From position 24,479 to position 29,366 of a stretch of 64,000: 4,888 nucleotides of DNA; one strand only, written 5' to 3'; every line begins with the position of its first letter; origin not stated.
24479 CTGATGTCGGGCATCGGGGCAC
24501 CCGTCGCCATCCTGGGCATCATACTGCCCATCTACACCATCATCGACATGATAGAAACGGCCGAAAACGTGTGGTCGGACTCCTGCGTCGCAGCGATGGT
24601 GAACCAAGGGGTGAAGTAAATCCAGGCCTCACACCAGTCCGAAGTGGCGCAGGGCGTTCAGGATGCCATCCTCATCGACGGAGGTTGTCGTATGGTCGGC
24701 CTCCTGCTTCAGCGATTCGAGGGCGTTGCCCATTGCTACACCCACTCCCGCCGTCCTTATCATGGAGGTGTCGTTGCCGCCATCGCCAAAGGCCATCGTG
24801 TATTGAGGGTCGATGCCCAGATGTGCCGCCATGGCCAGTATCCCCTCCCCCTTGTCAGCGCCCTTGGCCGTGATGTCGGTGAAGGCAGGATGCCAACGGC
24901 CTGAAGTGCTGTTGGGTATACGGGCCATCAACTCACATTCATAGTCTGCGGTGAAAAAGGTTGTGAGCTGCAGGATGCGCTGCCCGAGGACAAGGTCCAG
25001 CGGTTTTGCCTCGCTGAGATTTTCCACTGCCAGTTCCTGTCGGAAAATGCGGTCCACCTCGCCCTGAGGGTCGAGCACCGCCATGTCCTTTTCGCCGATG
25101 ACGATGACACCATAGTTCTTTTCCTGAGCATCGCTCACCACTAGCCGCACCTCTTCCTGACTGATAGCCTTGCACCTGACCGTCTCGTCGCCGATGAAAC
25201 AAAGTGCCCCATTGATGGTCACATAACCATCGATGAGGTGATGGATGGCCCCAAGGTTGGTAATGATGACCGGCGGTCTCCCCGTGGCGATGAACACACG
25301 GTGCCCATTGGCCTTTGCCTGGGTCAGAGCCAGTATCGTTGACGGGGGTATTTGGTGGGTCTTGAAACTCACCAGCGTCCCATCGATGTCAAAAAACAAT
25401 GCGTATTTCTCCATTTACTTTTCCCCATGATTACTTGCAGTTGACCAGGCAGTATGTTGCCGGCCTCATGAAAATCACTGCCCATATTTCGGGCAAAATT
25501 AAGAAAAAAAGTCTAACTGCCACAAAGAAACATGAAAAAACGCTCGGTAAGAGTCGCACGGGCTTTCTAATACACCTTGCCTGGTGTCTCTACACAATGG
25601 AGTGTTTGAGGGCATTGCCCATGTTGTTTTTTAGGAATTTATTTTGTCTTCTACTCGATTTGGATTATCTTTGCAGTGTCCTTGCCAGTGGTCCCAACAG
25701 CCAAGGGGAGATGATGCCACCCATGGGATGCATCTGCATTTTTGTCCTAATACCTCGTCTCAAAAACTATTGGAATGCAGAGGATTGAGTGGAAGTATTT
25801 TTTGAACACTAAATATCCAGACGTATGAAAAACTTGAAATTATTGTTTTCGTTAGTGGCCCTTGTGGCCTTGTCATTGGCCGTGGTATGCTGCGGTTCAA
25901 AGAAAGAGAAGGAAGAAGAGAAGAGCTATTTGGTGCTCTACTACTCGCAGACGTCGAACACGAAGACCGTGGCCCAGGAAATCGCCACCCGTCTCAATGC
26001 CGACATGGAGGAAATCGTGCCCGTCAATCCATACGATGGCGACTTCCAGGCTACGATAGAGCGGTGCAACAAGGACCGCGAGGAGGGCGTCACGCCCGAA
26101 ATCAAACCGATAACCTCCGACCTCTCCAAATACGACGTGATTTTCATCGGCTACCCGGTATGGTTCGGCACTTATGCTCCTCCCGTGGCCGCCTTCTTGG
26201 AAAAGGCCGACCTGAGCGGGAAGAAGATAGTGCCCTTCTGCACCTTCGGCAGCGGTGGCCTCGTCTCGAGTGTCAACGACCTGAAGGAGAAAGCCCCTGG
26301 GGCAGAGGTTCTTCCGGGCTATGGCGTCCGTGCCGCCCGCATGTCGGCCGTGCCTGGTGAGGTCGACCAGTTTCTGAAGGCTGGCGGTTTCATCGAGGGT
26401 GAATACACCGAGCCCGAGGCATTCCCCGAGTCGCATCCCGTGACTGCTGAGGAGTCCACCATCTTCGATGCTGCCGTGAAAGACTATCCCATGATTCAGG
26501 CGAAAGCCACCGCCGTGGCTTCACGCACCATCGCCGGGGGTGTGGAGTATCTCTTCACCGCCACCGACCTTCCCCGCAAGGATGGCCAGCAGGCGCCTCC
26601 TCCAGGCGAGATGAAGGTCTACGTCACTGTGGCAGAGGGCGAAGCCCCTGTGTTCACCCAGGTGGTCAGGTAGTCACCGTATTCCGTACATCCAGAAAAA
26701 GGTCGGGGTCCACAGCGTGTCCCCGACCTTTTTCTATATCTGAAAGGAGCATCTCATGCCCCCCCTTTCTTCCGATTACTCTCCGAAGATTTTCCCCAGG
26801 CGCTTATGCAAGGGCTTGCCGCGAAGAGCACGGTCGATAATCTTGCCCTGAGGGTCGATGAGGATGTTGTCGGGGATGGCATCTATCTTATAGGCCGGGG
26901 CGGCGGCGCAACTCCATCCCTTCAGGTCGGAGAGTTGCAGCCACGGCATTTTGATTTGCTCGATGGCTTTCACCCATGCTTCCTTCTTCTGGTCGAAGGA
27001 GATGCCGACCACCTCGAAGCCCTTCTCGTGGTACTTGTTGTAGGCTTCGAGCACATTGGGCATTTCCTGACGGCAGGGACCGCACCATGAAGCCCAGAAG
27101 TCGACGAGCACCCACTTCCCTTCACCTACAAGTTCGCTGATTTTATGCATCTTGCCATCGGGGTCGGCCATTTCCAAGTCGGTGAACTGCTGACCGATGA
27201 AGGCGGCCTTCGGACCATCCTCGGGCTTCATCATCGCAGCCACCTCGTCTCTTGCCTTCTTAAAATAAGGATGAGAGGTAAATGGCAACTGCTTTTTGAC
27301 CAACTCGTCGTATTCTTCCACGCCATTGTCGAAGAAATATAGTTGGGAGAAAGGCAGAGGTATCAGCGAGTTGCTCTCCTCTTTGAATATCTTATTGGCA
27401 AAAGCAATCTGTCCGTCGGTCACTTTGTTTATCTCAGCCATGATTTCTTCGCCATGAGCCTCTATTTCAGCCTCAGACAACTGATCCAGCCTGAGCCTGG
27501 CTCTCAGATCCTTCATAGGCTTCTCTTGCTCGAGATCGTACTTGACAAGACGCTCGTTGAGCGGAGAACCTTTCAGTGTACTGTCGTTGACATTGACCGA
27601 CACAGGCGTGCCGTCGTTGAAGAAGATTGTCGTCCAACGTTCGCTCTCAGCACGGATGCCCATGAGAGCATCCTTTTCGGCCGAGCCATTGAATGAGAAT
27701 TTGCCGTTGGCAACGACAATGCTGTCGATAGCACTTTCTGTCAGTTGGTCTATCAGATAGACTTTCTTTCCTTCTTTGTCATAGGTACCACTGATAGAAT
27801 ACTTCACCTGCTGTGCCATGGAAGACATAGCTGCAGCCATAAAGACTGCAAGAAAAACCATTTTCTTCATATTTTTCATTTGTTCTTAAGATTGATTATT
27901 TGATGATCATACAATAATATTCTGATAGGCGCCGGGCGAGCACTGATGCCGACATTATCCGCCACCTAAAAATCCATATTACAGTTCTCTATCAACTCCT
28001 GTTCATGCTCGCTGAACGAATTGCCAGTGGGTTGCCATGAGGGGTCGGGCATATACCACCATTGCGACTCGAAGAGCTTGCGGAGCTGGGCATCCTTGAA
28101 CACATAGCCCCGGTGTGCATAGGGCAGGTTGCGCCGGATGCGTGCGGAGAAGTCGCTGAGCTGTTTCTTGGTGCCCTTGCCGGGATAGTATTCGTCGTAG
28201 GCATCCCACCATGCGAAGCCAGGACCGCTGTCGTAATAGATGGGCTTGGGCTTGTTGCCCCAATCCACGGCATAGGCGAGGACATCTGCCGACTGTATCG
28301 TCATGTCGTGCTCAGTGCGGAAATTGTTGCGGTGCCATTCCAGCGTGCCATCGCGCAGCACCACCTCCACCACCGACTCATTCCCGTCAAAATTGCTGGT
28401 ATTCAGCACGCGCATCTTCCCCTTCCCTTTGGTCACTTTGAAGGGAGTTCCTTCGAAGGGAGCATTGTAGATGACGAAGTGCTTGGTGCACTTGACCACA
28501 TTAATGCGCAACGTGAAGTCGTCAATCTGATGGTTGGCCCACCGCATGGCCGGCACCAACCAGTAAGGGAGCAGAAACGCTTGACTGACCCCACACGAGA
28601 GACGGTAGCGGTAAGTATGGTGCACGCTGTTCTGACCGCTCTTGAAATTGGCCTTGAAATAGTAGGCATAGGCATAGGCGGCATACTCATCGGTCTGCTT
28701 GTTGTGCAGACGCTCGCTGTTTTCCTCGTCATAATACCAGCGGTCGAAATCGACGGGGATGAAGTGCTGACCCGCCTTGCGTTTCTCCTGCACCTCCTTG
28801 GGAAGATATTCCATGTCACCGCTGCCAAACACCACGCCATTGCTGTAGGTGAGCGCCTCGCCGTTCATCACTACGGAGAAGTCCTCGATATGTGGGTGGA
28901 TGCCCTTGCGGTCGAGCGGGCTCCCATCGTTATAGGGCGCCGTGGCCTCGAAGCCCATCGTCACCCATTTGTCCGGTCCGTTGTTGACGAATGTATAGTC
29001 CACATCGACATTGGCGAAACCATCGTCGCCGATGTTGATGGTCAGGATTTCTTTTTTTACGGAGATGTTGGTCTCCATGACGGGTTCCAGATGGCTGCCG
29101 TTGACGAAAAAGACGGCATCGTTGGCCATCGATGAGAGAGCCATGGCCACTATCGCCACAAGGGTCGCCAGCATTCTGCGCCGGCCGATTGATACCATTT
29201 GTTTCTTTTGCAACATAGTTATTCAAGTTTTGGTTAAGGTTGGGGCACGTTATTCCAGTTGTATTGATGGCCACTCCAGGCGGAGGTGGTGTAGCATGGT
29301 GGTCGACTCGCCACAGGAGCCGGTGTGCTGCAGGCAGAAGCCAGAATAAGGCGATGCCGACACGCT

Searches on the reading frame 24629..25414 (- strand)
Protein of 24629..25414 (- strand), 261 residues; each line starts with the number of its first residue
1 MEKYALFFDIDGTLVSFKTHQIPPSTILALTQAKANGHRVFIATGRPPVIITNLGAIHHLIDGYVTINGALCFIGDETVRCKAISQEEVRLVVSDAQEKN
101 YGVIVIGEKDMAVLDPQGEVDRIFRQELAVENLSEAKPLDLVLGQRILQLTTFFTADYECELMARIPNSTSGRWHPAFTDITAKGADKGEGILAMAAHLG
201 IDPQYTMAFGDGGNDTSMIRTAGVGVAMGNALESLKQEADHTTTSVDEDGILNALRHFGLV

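Call 14: search_protein_families(library=pfam, proteins=[window:24629-25414:-], max_evalue=0.001)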
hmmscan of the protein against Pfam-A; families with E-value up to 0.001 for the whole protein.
window:24629-25414:- (261 aa): 4 families
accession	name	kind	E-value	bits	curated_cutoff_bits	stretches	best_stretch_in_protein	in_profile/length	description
PF08282.18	Hydrolase_3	-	2.6e-55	188.4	20.9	1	6-255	1-255/255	haloacid dehalogenase-like hydrolase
PF05116.19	S6PP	-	9.2e-14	52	20.3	1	178-260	156-247/247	Sucrose-6F-phosphate phosphohydrolase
PF00702.32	Hydrolase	-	6.9e-09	36.8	26.4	1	178-223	146-191/191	haloacid dehalogenase-like hydrolase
PF12710.13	HAD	-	7.5e-05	23.7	27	0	29-68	93-142/189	haloacid dehalogenase-like hydrolase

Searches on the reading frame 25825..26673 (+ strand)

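Call 14: search_protein_families(library=pfam, proteins=[window:25825-26673:+], max_evalue=0.001)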
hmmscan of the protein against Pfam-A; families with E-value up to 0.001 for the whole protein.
window:25825-26673:+ (282 aa): 5 families
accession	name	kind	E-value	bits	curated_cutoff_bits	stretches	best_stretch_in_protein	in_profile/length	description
PF12682.12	Flavodoxin_4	-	3.8e-24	85.4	24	1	36-165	3-136/155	Flavodoxin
PF03358.20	FMN_red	-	1e-08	35.4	24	1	42-154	12-129/152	NADPH-dependent FMN reductase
PF12724.12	Flavodoxin_5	-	1.3e-07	32.4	27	0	88-142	26-85/145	Flavodoxin domain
PF12641.12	Flavodoxin_3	-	3e-07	30.8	27.5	0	36-68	1-32/160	Flavodoxin domain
PF00258.30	Flavodoxin_1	-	0.00082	20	25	0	37-73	1-37/143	Flavodoxin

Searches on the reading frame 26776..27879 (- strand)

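Call 38: search_protein_families(library=pfam, proteins=[window:26776-27879:-], max_evalue=0.0001)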
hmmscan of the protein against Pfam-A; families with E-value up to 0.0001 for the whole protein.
window:26776-27879:- (367 aa): 6 families
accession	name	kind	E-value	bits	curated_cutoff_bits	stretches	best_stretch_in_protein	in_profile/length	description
PF13905.12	Thioredoxin_8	-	2.3e-22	79.6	27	1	254-347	1-94/94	Thioredoxin-like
PF00578.27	AhpC-TSA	-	2.8e-21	76.2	26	1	228-348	1-122/124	AhpC/TSA family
PF08534.16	Redoxin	-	1.1e-16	61.4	26.6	1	229-353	3-134/148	Redoxin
PF14289.11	DUF4369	-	8.3e-12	46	25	1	27-110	1-90/91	Domain of unknown function (DUF4369)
PF00085.26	Thioredoxin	-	1.8e-09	38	23.5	1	253-303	17-66/103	Thioredoxin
PF13098.12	Thioredoxin_2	-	8.8e-07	29.7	27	1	252-350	3-90/104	Thioredoxin-like domain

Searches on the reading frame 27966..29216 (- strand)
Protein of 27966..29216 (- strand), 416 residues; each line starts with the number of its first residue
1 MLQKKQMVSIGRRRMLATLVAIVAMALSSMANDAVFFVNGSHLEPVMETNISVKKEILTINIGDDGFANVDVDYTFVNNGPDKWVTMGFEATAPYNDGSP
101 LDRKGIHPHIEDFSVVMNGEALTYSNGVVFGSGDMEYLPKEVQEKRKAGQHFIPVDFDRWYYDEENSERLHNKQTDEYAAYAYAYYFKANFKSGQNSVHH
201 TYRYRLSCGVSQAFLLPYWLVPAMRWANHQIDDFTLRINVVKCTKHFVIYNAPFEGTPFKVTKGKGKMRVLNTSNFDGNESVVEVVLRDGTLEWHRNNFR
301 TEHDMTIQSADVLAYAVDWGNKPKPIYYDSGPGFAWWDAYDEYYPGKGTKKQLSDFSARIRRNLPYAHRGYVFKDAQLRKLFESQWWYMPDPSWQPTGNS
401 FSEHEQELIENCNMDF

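Call 38: search_protein_families(library=pfam, proteins=[window:27966-29216:-], max_evalue=0.0001)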
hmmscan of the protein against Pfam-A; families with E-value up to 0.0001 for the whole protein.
window:27966-29216:- (416 aa): 1 family
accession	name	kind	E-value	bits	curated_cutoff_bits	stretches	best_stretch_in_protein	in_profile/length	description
PF13308.11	YARHG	-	7.8e-13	48.6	27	1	351-411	19-79/85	YARHG domain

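Call 42: search_protein_families(library=ncbifam, proteins=[window:27966-29216:-], max_evalue=0.01)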
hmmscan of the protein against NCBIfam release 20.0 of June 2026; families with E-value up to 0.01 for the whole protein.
window:27966-29216:- (416 aa): 0 families
